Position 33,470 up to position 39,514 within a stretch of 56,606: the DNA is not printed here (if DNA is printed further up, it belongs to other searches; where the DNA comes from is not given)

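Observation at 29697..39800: Canonical five-gene enediyne-type PKS cassette (E3-E4-E5-E-E10) without obvious enediyne tailoring genes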

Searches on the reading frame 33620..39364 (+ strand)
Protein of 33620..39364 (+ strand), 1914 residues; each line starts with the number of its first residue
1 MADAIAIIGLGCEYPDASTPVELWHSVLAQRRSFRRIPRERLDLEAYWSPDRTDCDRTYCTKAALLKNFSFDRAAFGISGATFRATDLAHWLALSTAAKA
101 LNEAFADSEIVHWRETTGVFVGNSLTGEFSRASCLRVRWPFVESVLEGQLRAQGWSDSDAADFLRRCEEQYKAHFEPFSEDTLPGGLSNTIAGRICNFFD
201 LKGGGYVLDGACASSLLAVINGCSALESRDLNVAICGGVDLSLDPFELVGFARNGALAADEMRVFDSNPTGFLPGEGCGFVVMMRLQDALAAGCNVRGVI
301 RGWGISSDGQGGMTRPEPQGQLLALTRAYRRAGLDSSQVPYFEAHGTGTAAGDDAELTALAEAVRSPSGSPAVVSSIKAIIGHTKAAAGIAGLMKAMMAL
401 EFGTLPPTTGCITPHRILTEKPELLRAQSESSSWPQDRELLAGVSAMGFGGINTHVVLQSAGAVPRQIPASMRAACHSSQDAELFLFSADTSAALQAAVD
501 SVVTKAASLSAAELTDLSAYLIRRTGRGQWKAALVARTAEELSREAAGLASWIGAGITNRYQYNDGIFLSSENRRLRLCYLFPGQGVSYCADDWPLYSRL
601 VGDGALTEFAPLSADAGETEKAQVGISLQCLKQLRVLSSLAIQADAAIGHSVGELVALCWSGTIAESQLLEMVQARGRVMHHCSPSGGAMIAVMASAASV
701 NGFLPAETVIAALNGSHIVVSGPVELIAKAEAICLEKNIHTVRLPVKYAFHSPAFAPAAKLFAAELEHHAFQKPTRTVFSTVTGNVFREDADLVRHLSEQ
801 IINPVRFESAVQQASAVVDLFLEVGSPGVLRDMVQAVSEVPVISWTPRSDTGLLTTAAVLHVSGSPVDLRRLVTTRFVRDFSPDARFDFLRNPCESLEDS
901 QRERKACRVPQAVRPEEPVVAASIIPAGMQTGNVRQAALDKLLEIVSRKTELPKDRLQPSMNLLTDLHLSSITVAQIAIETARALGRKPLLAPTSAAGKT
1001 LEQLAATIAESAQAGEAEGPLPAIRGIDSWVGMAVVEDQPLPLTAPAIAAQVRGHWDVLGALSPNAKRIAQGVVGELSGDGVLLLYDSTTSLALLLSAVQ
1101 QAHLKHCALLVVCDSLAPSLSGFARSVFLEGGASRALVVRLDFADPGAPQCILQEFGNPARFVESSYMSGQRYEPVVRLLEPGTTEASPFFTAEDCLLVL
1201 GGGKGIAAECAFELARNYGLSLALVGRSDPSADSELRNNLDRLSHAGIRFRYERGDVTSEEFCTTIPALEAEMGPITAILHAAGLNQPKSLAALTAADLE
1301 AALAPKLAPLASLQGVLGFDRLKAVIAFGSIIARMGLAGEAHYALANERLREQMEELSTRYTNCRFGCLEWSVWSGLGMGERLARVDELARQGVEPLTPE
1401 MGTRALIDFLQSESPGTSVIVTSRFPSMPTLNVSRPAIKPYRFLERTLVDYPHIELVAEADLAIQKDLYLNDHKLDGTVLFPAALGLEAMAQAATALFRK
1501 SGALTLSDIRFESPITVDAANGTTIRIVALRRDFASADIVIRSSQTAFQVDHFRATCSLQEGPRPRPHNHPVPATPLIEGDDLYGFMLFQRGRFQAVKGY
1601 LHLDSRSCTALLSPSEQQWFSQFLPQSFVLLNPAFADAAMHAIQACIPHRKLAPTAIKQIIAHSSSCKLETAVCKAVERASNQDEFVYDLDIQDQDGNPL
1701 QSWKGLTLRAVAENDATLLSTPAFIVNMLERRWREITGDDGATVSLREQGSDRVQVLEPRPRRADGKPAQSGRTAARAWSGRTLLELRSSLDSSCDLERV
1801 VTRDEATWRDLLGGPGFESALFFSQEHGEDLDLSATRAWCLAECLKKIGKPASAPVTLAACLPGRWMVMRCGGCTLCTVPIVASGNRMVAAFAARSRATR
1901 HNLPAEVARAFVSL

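Call 3: search_protein_families(library=pfam, proteins=[window:33620-39364:+], max_evalue=0.01)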
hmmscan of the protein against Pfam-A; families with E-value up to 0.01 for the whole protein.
window:33620-39364:+ (1914 aa): 9 families
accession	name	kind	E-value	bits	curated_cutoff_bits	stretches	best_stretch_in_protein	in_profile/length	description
PF00109.32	ketoacyl-synt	-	6.7e-47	160.7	20.8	1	3-289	2-252/252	Beta-ketoacyl synthase, N-terminal domain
PF02801.28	Ketoacyl-synt_C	-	7.7e-34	116.7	20.8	1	298-409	2-116/119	Beta-ketoacyl synthase, C-terminal domain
PF08659.16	KR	-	5e-21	75.9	22.6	1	1198-1374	4-178/180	KR domain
PF00698.26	Acyl_transf_1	-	7.7e-18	65.5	32.7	1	618-826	58-267/319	Acyl transferase domain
PF14765.12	PS-DH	-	8e-13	48.7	23.7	1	1578-1714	17-162/166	Polyketide synthase dehydratase N-terminal domain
PF21089.3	PKS_DH_N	-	3.2e-11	43.5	27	1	1453-1537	13-96/103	Polyketide synthase dehydratase domain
PF16197.11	KAsynt_C_assoc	-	7.3e-09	36.5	33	1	427-511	15-89/111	Ketoacyl-synthetase C-terminal extension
PF00106.31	adh_short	-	6.1e-06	26.3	26.6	1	1197-1343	3-149/195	short chain dehydrogenase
PF00550.31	PP-binding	-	0.0093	16.6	20.8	0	940-987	1-47/67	Phosphopantetheine attachment site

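Call 4: search_protein_families(library=ncbifam, proteins=[window:33620-39364:+], max_evalue=0.01)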
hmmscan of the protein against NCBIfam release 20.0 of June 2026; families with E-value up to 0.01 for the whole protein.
window:33620-39364:+ (1914 aa): 31 families (the best 25 are shown)
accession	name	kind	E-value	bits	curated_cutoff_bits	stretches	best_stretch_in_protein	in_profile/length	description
NF045894.1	PKS_plus_SDR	equivalog_domain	6.5e-154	514.5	1740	3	182-875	143-857/1515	type I polyketide synthase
TIGR02813.1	omega_3_PfaA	subfamily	3.1e-127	425.5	1010.1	4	5-590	9-593/2582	polyketide-type polyunsaturated fatty acid synthase PfaA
NF040607.1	mycolic_Pks13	equivalog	1.3e-81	274.8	2100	2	3-522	101-587/1680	polyketide synthase Pks13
NF041183.1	Pks2_ls1_myc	equivalog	6.1e-75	252.1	2400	4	190-545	151-511/2086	sulfolipid-1 biosynthesis phthioceranic/hydroxyphthioceranic acid synthase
NF053555.1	prodigi_MBC_PigJ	equivalog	1.5e-41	142.5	900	1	196-460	497-758/759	prodigiosin MBC biosynthesis protein PigJ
NF005490.0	PRK07103.1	equivalog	9.9e-41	140.1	445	1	191-460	148-412/414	polyketide beta-ketoacyl:acyl carrier protein synthase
TIGR03150.1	fabF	equivalog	1.4e-40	139.3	493.75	1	175-458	127-406/407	beta-ketoacyl-ACP synthase II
NF005589.0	PRK07314.1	subfamily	1.7e-39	135.7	387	1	175-460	130-411/413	beta-ketoacyl-ACP synthase II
NF058662.1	cispenta_AmcF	equivalog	6.4e-37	127.4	325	1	207-459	124-368/369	cispentacin biosynthesis acyltransferase subunit AmcF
NF004970.0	PRK06333.1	subfamily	1.5e-36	126.2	525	1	164-459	128-420/424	beta-ketoacyl-ACP synthase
NF004618.0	PRK05952.1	equivalog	1.3e-31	109.9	455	1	210-460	145-382/384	beta-ketoacyl-ACP synthase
NF006618.0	PRK09185.1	subfamily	2.7e-30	105.7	407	1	192-460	141-392/394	beta-ketoacyl-ACP synthase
TIGR00128.1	fabD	equivalog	7.1e-29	101.2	260.9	1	635-838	74-287/290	ACP S-malonyltransferase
NF005076.0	PRK06501.1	equivalog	2.5e-27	95.8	629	1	159-459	129-421/425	beta-ketoacyl-ACP synthase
TIGR03131.1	malonate_mdcH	equivalog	4.4e-27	95.3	297.9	1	618-848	51-287/297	malonate decarboxylase subunit epsilon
NF037941.1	PKS_NbtC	equivalog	1.7e-20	72.6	1150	2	1178-1401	663-881/1027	nocobactin polyketide synthase NbtC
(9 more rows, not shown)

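Call 5: search_solved_structures(query=window:33620-39364:+, max_evalue=0.00001)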
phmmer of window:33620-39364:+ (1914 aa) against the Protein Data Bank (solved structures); distinct sequences matched with E-value up to 0.00001: 203 (the best 60 are shown).
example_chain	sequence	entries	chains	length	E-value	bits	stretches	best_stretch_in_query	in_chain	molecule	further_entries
7zma_A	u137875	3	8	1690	3.8e-86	293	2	186-503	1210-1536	Putative polyketide synthase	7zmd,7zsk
4mz0_A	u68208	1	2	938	2.4e-79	270.4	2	187-597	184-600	CurL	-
8xju_A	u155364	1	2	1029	3.4e-74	253.4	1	178-923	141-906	Polyketide synthase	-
8xjy_A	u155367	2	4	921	8.5e-74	252.1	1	175-900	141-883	Polyketide synthase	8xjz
7m7j_B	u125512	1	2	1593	8e-70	238.9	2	185-837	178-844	EryAI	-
7m7i_B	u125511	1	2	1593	8e-70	238.9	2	185-837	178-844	EryAI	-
7m7f_B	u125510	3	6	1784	1.5e-69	237.9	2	185-837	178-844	EryAI,6-deoxyerythronolide-B synthase EryA3, modules 5 and 6 chimera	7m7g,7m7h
8tjn_B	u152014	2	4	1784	1.5e-69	237.9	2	185-837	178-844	EryAI,6-deoxyerythronolide-B synthase EryA3, modules 5 and 6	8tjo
8in9_A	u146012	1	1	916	1.1e-68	235.2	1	188-868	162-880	Polyketide synthase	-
9iyw_A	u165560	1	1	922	4e-67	229.9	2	188-511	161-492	Polyketide synthase,GfsA KSQ-AncAT chimeric protein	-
7vee_A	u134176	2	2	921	4.4e-67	229.8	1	188-868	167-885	Polyketide synthase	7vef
7m7e_B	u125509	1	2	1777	8.8e-67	228.8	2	190-840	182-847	6-deoxyerythronolide-B synthase EryA2, modules 3 and 4,EryAI,6-deoxyerythronolide-B syntha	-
8g4u_A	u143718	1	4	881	5.3e-66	226.2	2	183-872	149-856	EryAIII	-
11sz_A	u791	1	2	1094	4.5e-64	219.8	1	182-869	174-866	6-deoxyerythronolide-B synthase, Erythronolide synthase EryA2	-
7s6c_A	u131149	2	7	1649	6e-64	219.4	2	183-813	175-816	6-deoxyerythronolide-B synthase EryA2, modules 3 and 4, Lsd14 Polyketide synthase fusion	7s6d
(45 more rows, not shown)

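Call 10: find_homologous_proteins(query=window:33620-39364:+, max_evalue=1e-20)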
Query window:33620-39364:+ (1914 aa): 7361 proteins with E <= 1e-20 among 8000 candidates; the best 120 are listed.
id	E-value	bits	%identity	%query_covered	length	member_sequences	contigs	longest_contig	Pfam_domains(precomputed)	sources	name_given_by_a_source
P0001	0.0e+0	4304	100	100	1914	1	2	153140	PF08659.17,PF00109.33,PF21089.4,PF14765.13,PF00106.32,PF02801.29,PF16197.12,PF00698.27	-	-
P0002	0.0e+0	3704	86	100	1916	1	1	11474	PF08659.17,PF00109.33,PF21089.4,PF14765.13,PF00106.32,PF02801.29,PF16197.12,PF00698.27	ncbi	-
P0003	0.0e+0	2248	55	100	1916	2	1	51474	PF08659.17,PF00109.33,PF21089.4,PF14765.13,PF00106.32,PF02801.29,PF16197.12,PF00698.27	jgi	jgi:enediyne polyketide synthase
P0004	0.0e+0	2122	58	91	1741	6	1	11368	PF08659.17,PF00109.33,PF21089.4,PF13561.13,PF14765.13,PF00106.32,PF02801.29,PF16197.12,PF00698.27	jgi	jgi:enediyne polyketide synthase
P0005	0.0e+0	1443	42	97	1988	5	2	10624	PF08659.17,PF00109.33,PF21089.4,PF13561.13,PF14765.13,PF00106.32,PF02801.29,PF16197.12,PF00698.27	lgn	-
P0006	0.0e+0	1440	42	98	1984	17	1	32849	PF08659.17,PF00109.33,PF21089.4,PF00550.32,PF13561.13,PF14765.13,PF00106.32,PF02801.29,PF16197.12,PF00698.27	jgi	jgi:enediyne polyketide synthase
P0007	0.0e+0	1440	43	98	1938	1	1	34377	PF08659.17,PF00109.33,PF21089.4,PF13561.13,PF14765.13,PF00106.32,PF02801.29,PF16197.12,PF00698.27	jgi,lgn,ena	-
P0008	0.0e+0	1439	42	99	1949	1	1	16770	PF08659.17,PF00109.33,PF21089.4,PF13561.13,PF14765.13,PF00106.32,PF02801.29,PF16197.12,PF00698.27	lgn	-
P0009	0.0e+0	1434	41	98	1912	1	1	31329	PF08659.17,PF00109.33,PF21089.4,PF13561.13,PF14765.13,PF00106.32,PF02801.29,PF16197.12,PF00698.27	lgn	-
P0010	0.0e+0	1431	43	98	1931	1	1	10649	PF08659.17,PF00109.33,PF21089.4,PF13561.13,PF14765.13,PF00106.32,PF02801.29,PF16197.12,PF00698.27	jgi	jgi:enediyne polyketide synthase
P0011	0.0e+0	1431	42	98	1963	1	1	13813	PF08659.17,PF00109.33,PF21089.4,PF13561.13,PF14765.13,PF00106.32,PF02801.29,PF16197.12,PF00698.27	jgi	jgi:enediyne polyketide synthase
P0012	0.0e+0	1426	42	98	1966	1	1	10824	PF08659.17,PF00109.33,PF21089.4,PF13561.13,PF14765.13,PF00106.32,PF02801.29,PF16197.12,PF00698.27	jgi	jgi:enediyne polyketide synthase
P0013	0.0e+0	1424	42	98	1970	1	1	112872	PF08659.17,PF00109.33,PF21089.4,PF13561.13,PF14765.13,PF00106.32,PF02801.29,PF16197.12,PF00698.27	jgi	jgi:enediyne polyketide synthase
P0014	0.0e+0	1424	42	99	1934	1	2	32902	PF08659.17,PF00109.33,PF21089.4,PF13561.13,PF14765.13,PF00106.32,PF02801.29,PF16197.12,PF00698.27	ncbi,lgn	-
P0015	0.0e+0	1424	42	99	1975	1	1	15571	PF08659.17,PF00109.33,PF21089.4,PF13561.13,PF14765.13,PF00106.32,PF02801.29,PF16197.12,PF00698.27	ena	-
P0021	0.0e+0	1414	42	99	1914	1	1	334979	PF08659.17,PF00109.33,PF21089.4,PF13561.13,PF14765.13,PF00106.32,PF02801.29,PF16197.12,PF00698.27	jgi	jgi:enediyne polyketide synthase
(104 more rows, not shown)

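Call 13: find_encoding_contigs(protein=P0002, flank=10000, max_places=3)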
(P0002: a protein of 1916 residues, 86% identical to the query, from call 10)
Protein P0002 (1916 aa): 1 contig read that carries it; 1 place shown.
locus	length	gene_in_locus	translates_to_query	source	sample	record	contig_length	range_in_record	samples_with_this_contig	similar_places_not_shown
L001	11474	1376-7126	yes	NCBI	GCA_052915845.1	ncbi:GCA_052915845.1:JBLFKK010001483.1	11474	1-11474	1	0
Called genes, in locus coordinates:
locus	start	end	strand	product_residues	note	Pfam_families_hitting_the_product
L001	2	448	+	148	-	?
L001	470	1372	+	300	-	-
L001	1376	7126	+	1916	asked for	PF00109:ketoacyl-synt, PF02801:Ketoacyl-synt_C, PF16197:KAsynt_C_assoc, PF00698:Acyl_transf_1, PF00106:adh_short (weak), PF08659:KR, PF21089:PKS_DH_N, PF14765:PS-DH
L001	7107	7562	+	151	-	PF13279:4HBT_2 (weak)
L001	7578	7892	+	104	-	-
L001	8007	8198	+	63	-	-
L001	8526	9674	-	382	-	PF00534:Glycos_transf_1, PF13692:Glyco_trans_1_4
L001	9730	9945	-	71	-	-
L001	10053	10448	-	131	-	-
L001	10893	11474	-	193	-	?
